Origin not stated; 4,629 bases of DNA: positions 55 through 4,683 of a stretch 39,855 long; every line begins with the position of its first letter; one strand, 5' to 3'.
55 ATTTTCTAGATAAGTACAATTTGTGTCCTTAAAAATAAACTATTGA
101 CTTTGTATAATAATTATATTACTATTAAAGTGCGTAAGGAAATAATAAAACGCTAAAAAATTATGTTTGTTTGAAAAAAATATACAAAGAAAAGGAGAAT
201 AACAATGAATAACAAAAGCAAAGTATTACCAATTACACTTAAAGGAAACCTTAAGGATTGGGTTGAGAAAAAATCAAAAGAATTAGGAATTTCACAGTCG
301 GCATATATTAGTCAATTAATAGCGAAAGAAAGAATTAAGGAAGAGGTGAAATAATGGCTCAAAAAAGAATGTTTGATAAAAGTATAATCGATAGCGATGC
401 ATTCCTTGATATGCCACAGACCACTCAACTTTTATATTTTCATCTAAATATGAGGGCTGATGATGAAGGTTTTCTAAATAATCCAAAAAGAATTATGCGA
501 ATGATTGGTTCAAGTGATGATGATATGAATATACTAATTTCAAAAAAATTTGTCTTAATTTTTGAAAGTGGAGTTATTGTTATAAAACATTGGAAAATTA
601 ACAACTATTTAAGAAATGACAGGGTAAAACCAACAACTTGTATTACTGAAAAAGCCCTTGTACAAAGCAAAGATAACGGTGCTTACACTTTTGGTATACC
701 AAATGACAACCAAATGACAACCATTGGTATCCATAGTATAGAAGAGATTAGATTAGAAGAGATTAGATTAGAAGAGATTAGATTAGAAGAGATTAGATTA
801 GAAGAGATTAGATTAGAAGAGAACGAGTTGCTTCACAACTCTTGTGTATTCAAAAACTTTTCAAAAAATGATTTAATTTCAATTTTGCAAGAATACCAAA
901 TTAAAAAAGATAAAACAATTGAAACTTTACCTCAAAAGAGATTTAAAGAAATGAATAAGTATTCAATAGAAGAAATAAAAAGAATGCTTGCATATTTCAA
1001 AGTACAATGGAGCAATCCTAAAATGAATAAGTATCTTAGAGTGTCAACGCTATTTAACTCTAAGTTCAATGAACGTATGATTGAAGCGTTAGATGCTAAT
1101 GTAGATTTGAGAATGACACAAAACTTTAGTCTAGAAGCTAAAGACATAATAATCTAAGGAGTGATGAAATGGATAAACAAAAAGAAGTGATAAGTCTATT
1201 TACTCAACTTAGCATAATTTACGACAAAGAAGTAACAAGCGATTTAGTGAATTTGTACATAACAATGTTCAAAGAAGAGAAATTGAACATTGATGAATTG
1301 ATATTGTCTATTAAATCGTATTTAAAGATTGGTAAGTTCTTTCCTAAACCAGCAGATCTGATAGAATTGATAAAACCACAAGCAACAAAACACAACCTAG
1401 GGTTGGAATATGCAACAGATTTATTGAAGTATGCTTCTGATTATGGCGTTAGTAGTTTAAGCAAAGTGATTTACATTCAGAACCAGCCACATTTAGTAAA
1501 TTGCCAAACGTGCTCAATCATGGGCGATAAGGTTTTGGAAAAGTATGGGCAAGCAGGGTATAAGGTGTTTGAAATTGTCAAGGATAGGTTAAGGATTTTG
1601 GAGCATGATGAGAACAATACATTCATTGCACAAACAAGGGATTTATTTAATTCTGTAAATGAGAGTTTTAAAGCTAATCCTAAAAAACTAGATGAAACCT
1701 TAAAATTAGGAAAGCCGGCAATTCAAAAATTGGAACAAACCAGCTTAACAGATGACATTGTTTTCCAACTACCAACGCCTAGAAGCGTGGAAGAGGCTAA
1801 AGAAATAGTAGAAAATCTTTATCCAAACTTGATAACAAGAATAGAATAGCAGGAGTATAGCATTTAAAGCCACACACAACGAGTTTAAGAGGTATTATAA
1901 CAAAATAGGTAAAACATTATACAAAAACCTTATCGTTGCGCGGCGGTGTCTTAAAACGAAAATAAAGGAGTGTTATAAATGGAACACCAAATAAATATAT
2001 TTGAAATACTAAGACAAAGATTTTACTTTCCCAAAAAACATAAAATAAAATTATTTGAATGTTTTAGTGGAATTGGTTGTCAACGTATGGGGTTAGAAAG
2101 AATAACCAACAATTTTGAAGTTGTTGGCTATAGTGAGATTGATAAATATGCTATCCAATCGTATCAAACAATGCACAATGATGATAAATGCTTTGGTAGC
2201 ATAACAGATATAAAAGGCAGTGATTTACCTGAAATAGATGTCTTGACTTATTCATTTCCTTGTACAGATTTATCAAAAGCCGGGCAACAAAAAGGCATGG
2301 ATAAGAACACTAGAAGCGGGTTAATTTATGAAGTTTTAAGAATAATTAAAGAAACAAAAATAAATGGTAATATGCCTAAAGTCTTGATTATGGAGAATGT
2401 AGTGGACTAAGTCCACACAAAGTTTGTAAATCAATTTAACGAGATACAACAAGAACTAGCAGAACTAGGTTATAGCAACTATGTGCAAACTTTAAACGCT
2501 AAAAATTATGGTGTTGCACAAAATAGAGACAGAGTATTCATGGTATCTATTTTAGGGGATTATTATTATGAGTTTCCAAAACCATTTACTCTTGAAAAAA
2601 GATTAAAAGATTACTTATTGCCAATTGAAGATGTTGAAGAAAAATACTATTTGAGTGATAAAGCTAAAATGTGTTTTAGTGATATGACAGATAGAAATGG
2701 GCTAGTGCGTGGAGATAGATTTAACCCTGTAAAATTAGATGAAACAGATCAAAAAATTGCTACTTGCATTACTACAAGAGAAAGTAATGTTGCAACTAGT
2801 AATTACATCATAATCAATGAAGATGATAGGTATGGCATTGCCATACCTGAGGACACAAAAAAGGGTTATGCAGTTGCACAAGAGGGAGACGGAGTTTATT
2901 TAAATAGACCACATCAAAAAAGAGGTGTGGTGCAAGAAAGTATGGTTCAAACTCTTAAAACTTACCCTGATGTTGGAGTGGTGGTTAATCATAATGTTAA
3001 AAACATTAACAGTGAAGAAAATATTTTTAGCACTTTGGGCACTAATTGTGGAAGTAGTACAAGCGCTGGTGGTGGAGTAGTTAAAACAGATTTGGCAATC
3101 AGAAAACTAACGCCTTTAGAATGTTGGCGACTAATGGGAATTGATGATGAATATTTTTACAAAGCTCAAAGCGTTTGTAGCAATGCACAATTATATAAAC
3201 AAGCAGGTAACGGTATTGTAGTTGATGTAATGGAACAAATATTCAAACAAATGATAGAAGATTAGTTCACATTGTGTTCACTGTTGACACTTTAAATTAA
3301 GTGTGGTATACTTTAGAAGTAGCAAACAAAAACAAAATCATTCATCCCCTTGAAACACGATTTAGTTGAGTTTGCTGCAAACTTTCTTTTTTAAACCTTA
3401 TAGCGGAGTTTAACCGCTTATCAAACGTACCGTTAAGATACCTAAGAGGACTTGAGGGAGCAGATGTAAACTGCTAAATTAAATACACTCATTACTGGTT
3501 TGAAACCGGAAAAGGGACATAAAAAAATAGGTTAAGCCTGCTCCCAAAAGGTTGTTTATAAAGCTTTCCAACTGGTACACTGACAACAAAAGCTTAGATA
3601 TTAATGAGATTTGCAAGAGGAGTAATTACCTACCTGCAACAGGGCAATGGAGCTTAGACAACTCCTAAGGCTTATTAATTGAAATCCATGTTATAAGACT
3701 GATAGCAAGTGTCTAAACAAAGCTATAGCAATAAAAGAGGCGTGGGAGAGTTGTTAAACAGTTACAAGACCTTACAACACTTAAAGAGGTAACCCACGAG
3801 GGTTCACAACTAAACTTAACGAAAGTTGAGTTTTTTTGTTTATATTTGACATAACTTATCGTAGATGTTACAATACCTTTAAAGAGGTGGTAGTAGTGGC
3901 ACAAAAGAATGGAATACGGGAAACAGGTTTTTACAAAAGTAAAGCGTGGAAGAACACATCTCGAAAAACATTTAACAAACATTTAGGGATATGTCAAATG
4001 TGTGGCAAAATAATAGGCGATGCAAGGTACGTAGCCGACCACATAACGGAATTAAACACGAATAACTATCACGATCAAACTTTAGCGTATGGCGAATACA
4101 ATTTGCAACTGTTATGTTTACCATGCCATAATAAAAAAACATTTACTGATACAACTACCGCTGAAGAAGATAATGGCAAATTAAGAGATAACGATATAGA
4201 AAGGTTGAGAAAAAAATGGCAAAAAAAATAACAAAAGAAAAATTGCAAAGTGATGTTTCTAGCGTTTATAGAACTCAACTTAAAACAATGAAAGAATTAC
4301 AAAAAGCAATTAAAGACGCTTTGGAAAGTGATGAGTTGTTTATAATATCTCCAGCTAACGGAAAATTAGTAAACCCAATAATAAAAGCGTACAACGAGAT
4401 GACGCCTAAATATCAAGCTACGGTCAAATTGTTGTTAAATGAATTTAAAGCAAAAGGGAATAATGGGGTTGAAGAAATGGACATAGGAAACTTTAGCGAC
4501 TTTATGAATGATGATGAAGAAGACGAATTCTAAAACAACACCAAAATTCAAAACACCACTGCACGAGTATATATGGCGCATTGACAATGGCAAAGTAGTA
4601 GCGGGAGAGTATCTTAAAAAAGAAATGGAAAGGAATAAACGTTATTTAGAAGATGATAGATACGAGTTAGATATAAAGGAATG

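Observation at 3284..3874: Orphan ~0.5 kb promoter-to-terminator non-coding locus between the methyltransferase and the packaging genes: candidate large structured phage RNA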

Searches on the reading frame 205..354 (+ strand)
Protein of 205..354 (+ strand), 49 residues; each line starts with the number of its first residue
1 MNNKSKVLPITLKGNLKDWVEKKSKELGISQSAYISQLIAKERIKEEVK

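Call 68: search_protein_families(library=phrogs, proteins=[window:205-354:+], max_evalue=0.001)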
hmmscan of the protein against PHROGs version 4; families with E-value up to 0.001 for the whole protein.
window:205-354:+ (49 aa): 1 family
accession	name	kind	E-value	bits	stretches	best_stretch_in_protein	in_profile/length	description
phrog_582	-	transcription regulation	0.00093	20.5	1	1-47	53-99/105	Arc-like repressor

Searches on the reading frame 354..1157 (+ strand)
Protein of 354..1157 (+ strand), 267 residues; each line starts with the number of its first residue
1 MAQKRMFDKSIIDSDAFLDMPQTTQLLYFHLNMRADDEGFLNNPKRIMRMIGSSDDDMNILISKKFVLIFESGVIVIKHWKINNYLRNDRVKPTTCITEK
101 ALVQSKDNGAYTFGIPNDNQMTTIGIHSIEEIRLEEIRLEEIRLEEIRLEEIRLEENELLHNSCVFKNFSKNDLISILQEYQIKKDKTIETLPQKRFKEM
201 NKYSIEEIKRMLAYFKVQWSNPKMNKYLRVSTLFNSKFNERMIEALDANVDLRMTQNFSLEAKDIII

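Call 10: search_protein_families(library=pfam, proteins=[window:354-1157:+], max_evalue=0.01)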
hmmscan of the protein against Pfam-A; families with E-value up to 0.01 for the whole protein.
window:354-1157:+ (267 aa): 1 family
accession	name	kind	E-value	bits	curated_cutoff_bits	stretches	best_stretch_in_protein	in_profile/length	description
PF09524.15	Phg_2220_C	-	3.4e-07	30.7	27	1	180-239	12-69/73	Conserved phage C-terminus (Phg_2220_C)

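Call 25: search_protein_families(library=phrogs, proteins=[window:354-1157:+], max_evalue=0.001)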
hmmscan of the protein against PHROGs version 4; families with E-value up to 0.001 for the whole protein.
window:354-1157:+ (267 aa): 5 families
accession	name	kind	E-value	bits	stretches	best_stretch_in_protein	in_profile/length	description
phrog_5708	-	DNA, RNA and nucleotide metabolism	5e-62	211.3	1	1-232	1-233/263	DnaD-like helicase loader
phrog_8489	-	DNA, RNA and nucleotide metabolism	1.5e-60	206.8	1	1-212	1-223/296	DnaD-like helicase loader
phrog_1163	-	unknown function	8.7e-37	128.3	1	1-242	8-248/273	-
phrog_10469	-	DNA, RNA and nucleotide metabolism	2.3e-14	54.4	1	1-118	1-146/305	DnaD-like helicase loader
phrog_428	-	DNA, RNA and nucleotide metabolism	1.6e-06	28.6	1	184-240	244-306/455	replication initiation protein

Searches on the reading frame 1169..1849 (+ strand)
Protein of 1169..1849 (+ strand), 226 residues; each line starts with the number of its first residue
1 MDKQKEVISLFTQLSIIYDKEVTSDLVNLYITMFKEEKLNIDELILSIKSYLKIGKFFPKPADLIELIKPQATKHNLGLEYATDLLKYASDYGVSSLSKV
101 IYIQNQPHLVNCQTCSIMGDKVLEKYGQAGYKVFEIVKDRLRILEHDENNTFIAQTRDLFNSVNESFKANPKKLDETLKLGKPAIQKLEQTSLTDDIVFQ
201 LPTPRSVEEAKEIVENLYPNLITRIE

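Call 10: search_protein_families(library=pfam, proteins=[window:1169-1849:+], max_evalue=0.01)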
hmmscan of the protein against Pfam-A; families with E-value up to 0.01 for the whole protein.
window:1169-1849:+ (226 aa): 0 families

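Call 25: search_protein_families(library=phrogs, proteins=[window:1169-1849:+], max_evalue=0.001)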
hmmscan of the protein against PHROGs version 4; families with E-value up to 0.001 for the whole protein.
window:1169-1849:+ (226 aa): 1 family
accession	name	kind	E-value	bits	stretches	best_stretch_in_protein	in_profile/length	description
phrog_10105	-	unknown function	0.00013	22.5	1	6-72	8-75/210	-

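Call 83: find_homologous_proteins(query=window:1169-1849:+, max_evalue=0.00001)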
Query window:1169-1849:+ (226 aa): 1 proteins with E <= 0.00001 among 425 candidates.
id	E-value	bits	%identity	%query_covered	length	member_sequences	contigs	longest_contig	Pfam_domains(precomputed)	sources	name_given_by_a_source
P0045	6.1e-141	485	100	100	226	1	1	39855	-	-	-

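Call 84: search_solved_structures(query=window:1169-1849:+, max_evalue=1)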
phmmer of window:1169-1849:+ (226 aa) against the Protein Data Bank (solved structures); distinct sequences matched with E-value up to 1: 5.
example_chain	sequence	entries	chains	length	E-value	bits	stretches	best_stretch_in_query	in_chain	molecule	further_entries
2v79_A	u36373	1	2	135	0.0032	20.4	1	18-66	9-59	DNA REPLICATION PROTEIN DNAD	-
8ojj_A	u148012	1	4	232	0.0082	19.1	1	19-66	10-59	DNA replication protein DnaD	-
5hhl_A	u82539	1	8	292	0.33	13.8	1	46-85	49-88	Retron-type reverse transcriptase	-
5hhj_A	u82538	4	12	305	0.46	13.3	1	48-85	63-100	Retron-type reverse transcriptase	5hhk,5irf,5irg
7uim_D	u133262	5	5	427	0.51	13.2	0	46-85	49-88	Group II intron reverse transcriptase/maturase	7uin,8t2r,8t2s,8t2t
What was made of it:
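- Tried and rejected: ORF 1169-1849 is only weakly DnaD-like (call 84).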

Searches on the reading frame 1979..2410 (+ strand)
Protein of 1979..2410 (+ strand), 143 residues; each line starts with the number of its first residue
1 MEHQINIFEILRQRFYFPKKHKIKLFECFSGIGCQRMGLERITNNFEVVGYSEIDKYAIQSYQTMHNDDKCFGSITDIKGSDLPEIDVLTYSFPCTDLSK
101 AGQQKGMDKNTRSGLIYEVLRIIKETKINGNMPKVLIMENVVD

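Call 10: search_protein_families(library=pfam, proteins=[window:1979-2410:+], max_evalue=0.01)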
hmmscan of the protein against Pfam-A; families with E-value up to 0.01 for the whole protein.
window:1979-2410:+ (143 aa): 1 family
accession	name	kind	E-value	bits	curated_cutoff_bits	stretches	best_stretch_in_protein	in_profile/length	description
PF00145.23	DNA_methylase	-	1.7e-33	116.9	22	1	24-141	2-111/324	C-5 cytosine-specific DNA methylase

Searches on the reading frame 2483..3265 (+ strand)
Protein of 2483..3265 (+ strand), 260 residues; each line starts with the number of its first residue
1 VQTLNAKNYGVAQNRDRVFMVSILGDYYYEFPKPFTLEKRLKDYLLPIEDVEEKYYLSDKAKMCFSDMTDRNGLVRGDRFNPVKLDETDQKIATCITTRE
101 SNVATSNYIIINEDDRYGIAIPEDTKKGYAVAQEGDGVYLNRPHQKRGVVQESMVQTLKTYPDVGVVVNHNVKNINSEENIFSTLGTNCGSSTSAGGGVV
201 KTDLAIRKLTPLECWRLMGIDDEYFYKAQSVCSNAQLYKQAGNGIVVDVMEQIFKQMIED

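Call 10: search_protein_families(library=pfam, proteins=[window:2483-3265:+], max_evalue=0.01)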
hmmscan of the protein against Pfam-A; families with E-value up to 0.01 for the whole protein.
window:2483-3265:+ (260 aa): 1 family
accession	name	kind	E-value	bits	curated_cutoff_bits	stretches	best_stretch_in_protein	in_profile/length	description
PF00145.23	DNA_methylase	-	3.1e-22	79.9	22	1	2-258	140-323/324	C-5 cytosine-specific DNA methylase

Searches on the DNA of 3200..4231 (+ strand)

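Call 4: search_rna_families(source=window, start=3200, end=3950, threshold=evalue, max_evalue=10, show_alignments=3)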
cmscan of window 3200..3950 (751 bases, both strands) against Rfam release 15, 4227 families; matches with E-value up to 10: 1.
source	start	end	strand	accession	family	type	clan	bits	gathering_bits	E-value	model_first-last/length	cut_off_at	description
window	3420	3504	-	RF02301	TtnuCD25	Gene; snRNA; snoRNA; CD-box;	-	12.7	85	9.1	1-89/89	no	Tetrahymena snoRNA TtnuCD25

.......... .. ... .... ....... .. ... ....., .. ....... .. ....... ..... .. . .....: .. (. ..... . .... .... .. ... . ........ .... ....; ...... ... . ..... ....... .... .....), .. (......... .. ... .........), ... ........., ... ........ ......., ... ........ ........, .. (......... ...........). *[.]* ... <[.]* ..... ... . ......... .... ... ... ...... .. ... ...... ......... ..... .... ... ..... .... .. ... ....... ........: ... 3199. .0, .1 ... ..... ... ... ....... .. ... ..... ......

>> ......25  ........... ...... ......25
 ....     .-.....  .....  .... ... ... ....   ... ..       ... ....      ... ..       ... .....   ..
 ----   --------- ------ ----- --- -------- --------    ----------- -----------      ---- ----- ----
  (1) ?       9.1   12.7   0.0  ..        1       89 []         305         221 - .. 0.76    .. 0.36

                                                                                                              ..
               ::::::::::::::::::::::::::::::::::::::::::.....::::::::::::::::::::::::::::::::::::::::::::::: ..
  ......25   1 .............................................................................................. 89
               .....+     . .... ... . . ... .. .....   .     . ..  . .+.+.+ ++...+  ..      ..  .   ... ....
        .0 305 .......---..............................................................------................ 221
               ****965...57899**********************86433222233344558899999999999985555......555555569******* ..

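Call 8: search_dna_similar(query=window:3266-3880:+, collection=phages, mode=distant, max_rows=40)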
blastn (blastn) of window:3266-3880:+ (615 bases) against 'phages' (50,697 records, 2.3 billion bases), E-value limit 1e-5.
No match.

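Call 30: search_rna_families(sources=[L001, L002, L003, L008, L024, L006, L017], threshold=gathering)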
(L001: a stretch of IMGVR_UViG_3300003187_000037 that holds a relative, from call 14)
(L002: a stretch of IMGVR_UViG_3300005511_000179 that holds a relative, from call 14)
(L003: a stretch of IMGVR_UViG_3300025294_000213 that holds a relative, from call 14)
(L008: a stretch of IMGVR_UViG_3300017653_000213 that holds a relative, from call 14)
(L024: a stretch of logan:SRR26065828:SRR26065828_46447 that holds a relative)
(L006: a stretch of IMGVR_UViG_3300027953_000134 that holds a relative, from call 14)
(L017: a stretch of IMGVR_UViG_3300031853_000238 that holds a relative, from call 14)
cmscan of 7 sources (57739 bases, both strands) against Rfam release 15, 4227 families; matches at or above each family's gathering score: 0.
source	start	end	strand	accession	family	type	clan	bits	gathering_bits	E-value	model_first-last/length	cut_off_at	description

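Call 34: search_dna_similar(query=window:3266-3880:+, collection=plasmids, mode=distant, max_evalue=0.01)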
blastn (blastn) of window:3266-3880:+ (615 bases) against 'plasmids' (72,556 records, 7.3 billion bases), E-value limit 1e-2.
No match.

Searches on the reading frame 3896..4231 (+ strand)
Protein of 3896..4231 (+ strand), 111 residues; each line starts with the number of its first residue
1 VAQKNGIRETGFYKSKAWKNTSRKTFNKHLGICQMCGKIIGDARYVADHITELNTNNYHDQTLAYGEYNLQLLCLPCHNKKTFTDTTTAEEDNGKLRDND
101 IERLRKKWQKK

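Call 10: search_protein_families(library=pfam, proteins=[window:3896-4231:+], max_evalue=0.01)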
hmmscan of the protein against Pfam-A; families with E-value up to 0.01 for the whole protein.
window:3896-4231:+ (111 aa): 3 families
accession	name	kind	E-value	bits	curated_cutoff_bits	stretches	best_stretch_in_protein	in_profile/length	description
PF01844.29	HNH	-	2.5e-07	31.2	21.4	1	33-82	1-45/47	HNH endonuclease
PF01258.23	zf-dskA_traR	-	0.0015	18.9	24.9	0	31-44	4-17/36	Prokaryotic dksA/traR C4-type zinc finger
PF14279.12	HNH_5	-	0.0068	16.8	27.5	0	33-82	1-44/56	HNH endonuclease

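Call 14: find_related_loci(query=window:3896-4231:+, collection=viral_contigs, flank=4000)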
Query window:3896-4231:+ (111 aa) in viral_contigs; peptide patterns used: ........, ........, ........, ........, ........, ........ (x = any residue, [..] = any of these).
25 stretches matched a pattern; 23 encode a relative of the query (tblastn E <= 1e-3); 23 distinct loci.
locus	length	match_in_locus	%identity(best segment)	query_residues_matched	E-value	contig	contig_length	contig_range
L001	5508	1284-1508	45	12-83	2e-15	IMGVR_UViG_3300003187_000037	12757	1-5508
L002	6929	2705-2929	45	12-83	2e-15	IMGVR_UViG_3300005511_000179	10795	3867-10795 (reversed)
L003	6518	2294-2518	45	12-83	2e-15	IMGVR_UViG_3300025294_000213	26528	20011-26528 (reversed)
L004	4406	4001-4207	36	11-78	7e-11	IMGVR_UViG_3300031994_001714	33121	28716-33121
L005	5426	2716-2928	40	11-80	3e-10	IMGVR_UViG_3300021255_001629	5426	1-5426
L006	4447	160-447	40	12-96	3e-10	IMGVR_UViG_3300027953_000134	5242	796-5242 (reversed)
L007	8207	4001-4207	38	11-78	8e-10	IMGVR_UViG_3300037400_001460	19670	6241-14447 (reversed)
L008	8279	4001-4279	38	1-92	4e-9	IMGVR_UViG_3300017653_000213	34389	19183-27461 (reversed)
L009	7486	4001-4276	32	11-102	1e-8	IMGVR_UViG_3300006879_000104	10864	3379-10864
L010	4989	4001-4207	39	11-78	2e-8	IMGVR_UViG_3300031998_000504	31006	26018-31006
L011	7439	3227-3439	36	11-80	2e-8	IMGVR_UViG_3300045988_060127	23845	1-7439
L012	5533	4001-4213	34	11-80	5e-8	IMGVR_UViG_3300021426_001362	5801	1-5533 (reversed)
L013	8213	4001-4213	34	11-80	1e-7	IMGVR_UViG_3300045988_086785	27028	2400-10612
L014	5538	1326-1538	36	11-80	2e-7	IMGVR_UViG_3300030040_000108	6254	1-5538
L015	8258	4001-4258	30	11-96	2e-7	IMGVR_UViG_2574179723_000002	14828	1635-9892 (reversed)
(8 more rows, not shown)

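Call 25: search_protein_families(library=phrogs, proteins=[window:3896-4231:+], max_evalue=0.001)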
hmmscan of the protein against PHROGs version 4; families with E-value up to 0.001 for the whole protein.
window:3896-4231:+ (111 aa): 15 families
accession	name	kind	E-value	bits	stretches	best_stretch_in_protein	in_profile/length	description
phrog_144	-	DNA, RNA and nucleotide metabolism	4e-18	66.7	1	8-110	62-158/175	HNH endonuclease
phrog_589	-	DNA, RNA and nucleotide metabolism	2.4e-14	54.5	1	9-84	70-141/179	HNH endonuclease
phrog_119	-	DNA, RNA and nucleotide metabolism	1.8e-12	47.8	1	9-98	182-271/443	HNH endonuclease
phrog_4581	-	head and packaging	4.6e-12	47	1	11-90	46-117/395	terminase small subunit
phrog_5956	-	DNA, RNA and nucleotide metabolism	2.4e-11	44.5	1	9-89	38-115/138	HNH endonuclease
phrog_333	-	DNA, RNA and nucleotide metabolism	8.8e-11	43.1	1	16-98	19-95/138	HNH endonuclease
phrog_25061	-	DNA, RNA and nucleotide metabolism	1.5e-10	42.9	1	10-110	119-212/219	HNH endonuclease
phrog_6050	-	DNA, RNA and nucleotide metabolism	4.6e-09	36.6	1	23-87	304-363/402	HNH endonuclease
phrog_11604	-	DNA, RNA and nucleotide metabolism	2.9e-06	28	1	19-88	64-135/160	HNH endonuclease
phrog_2323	-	DNA, RNA and nucleotide metabolism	5e-06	27.4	1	9-83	15-85/113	HNH endonuclease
phrog_338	-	DNA, RNA and nucleotide metabolism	1.4e-05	25.6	1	19-87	198-265/340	HNH endonuclease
phrog_1985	-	DNA, RNA and nucleotide metabolism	1.8e-05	25.8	1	20-103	52-144/184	HNH endonuclease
phrog_4234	-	DNA, RNA and nucleotide metabolism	6.7e-05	23.6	1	15-97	13-97/130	HNH endonuclease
phrog_3106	-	DNA, RNA and nucleotide metabolism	7.7e-05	23.5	1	14-96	143-235/252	HNH endonuclease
phrog_7785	-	DNA, RNA and nucleotide metabolism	0.00011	23.2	1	31-108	71-138/147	HNH endonuclease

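Call 65: find_homologous_proteins(query=window:3896-4231:+, max_evalue=1e-8)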
Query window:3896-4231:+ (111 aa): 1 proteins with E <= 1e-8 among 3 candidates.
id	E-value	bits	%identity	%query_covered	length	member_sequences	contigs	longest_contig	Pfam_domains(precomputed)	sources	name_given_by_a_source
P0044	1.8e-71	255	100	100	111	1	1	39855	PF01844.30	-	-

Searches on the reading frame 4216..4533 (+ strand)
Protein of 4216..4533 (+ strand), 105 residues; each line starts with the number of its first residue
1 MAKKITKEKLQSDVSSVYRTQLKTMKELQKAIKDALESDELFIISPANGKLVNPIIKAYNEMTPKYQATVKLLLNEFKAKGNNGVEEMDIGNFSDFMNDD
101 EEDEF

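Call 10: search_protein_families(library=pfam, proteins=[window:4216-4533:+], max_evalue=0.01)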
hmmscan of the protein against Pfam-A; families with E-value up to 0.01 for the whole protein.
window:4216-4533:+ (105 aa): 0 families

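Call 25: search_protein_families(library=phrogs, proteins=[window:4216-4533:+], max_evalue=0.001)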
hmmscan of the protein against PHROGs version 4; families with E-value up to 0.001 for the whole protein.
window:4216-4533:+ (105 aa): 0 families

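Call 37: find_encoding_contigs(protein=window:4216-4533:+, flank=3000, max_places=6)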
Protein window:4216-4533:+ (105 aa): no gene with exactly this product is on record in the collection.
